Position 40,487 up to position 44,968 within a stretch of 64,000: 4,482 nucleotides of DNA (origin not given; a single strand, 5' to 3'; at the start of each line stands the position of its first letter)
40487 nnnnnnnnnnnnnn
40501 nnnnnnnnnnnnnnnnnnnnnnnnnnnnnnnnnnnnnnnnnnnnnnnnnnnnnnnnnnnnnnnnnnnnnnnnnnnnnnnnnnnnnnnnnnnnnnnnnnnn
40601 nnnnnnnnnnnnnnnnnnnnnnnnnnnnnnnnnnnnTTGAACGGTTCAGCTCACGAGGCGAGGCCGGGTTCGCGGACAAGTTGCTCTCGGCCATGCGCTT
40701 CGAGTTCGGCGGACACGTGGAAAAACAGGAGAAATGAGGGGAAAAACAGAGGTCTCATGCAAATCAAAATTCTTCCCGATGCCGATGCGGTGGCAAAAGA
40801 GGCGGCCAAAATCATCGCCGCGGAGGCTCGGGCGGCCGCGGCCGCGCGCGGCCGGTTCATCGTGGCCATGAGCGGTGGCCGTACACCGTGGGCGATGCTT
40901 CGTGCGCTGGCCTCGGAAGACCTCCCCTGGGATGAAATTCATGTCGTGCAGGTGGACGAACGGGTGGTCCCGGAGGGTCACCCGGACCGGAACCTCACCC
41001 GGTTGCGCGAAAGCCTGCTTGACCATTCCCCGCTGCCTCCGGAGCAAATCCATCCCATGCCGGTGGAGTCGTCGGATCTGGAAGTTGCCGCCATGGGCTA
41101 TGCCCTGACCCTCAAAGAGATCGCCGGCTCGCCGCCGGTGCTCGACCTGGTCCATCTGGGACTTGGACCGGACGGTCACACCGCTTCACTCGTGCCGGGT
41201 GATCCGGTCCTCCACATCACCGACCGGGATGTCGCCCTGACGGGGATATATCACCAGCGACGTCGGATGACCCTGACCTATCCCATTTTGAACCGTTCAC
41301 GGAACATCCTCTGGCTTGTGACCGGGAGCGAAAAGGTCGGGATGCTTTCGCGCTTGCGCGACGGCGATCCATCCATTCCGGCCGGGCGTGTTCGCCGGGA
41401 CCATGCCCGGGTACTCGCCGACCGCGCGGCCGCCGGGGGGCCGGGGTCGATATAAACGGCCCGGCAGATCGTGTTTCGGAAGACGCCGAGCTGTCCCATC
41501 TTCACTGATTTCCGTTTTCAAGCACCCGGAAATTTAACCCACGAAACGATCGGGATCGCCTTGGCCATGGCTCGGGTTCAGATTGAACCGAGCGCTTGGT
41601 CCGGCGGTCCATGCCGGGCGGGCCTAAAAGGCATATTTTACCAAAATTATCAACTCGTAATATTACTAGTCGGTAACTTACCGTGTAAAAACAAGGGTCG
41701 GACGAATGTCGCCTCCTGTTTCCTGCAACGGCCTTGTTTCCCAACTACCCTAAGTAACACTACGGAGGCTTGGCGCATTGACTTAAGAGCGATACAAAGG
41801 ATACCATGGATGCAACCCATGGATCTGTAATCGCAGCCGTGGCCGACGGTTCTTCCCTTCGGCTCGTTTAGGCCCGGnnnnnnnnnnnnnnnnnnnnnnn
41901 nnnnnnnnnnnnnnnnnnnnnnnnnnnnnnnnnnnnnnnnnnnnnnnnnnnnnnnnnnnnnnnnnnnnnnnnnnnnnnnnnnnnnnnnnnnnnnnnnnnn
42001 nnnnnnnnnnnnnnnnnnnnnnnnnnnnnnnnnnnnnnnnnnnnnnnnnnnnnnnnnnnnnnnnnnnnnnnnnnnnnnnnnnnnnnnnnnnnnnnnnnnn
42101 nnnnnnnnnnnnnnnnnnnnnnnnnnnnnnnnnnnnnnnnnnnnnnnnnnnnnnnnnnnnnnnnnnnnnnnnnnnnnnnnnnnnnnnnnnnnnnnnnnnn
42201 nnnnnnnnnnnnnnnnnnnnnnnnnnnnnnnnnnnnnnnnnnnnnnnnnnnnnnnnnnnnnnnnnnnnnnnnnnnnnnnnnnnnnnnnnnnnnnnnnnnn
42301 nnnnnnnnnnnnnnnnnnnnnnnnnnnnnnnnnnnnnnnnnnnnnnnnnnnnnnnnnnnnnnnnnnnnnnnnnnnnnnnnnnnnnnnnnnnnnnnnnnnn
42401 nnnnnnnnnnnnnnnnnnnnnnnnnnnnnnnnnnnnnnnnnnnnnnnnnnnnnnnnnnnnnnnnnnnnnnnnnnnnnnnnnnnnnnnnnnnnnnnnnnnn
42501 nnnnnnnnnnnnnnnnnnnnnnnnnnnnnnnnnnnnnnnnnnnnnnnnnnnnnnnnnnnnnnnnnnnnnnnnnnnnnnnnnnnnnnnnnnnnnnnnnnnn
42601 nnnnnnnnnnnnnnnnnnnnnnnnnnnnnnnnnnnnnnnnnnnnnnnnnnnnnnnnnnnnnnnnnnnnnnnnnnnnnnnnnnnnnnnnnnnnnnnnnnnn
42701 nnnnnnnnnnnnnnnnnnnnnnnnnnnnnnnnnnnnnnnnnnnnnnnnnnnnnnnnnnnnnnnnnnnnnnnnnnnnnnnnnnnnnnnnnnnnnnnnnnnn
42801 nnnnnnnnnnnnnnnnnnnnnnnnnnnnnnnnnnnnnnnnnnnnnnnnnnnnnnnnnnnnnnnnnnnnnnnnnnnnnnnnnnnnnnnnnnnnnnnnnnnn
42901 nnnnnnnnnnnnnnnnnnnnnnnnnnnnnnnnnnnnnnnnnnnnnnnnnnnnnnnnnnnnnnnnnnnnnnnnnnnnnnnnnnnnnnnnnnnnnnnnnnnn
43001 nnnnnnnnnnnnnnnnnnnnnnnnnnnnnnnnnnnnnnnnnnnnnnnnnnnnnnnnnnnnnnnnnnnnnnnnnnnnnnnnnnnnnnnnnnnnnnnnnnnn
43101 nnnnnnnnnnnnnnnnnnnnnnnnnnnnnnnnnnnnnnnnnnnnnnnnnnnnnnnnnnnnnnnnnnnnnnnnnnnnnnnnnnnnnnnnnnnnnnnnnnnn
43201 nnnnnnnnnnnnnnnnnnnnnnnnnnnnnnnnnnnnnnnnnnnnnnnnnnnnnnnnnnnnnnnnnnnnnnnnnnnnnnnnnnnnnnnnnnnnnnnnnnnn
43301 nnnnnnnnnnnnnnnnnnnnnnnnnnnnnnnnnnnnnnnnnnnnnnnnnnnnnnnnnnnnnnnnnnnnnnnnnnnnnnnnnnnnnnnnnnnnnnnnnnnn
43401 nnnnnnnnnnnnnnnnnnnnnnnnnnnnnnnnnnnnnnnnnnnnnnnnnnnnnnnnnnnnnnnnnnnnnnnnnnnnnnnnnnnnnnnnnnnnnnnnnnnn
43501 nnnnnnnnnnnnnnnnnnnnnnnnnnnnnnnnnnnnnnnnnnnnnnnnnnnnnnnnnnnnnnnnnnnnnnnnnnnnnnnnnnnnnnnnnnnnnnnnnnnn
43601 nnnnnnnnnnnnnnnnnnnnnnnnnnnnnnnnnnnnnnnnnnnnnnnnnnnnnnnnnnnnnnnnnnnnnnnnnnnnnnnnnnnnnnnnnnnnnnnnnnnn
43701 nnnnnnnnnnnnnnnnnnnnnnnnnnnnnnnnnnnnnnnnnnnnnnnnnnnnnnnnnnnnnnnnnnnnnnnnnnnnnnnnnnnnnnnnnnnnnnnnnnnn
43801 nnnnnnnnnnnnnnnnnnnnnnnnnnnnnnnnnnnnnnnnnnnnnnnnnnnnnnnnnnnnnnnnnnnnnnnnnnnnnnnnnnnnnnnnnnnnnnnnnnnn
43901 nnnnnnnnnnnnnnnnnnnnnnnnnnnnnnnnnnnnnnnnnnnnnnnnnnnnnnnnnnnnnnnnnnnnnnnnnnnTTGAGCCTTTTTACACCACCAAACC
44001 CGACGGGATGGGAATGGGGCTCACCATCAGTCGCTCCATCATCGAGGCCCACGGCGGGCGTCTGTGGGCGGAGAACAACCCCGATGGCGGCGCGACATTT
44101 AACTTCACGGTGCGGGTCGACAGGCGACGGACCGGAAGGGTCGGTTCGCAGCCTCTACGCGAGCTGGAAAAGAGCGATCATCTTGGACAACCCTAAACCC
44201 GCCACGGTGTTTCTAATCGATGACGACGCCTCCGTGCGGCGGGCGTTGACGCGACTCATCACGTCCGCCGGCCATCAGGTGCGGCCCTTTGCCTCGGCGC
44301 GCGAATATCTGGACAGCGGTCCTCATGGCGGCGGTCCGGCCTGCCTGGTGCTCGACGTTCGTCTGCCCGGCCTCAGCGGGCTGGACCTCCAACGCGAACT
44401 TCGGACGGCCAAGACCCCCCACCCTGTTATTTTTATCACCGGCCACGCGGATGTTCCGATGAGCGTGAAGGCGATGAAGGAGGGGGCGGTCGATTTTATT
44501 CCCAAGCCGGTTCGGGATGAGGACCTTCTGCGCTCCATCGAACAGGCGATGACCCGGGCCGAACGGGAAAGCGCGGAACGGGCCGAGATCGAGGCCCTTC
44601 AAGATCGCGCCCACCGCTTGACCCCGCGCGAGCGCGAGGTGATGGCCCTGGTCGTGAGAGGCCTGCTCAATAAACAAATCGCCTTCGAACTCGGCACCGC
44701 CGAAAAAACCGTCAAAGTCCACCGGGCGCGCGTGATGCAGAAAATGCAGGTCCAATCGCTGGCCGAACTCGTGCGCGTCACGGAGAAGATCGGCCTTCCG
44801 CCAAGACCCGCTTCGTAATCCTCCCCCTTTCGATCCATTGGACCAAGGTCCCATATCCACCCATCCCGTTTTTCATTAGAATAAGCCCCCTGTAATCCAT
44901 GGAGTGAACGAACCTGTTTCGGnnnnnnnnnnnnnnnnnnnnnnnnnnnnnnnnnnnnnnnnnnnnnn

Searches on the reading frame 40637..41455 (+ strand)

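Call 82: search_protein_families(library=pfam, proteins=[window:40637-41455:+], max_evalue=0.00001)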
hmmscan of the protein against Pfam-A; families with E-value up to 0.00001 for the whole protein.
window:40637-41455:+ (272 aa): 1 family
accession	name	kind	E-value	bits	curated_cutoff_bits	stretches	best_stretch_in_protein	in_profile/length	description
PF01182.26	Glucosamine_iso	-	1.9e-58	198.4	27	1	47-259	1-223/225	Glucosamine-6-phosphate isomerases/6-phosphogluconolactonase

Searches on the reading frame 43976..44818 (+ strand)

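Call 82: search_protein_families(library=pfam, proteins=[window:43976-44818:+], max_evalue=0.00001)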
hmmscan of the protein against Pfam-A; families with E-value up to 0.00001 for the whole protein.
window:43976-44818:+ (280 aa): 3 families
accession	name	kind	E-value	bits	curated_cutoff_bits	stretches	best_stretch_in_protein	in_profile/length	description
PF00072.30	Response_reg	-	2.1e-24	86.2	30.2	1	78-188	1-110/111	Response regulator receiver domain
PF00196.25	GerE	-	1.5e-20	73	23.5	1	214-268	2-56/57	Bacterial regulatory proteins, luxR family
PF08281.18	Sigma70_r4_2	-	8.8e-08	32.1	25.7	1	206-257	2-54/54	Sigma-70, region 4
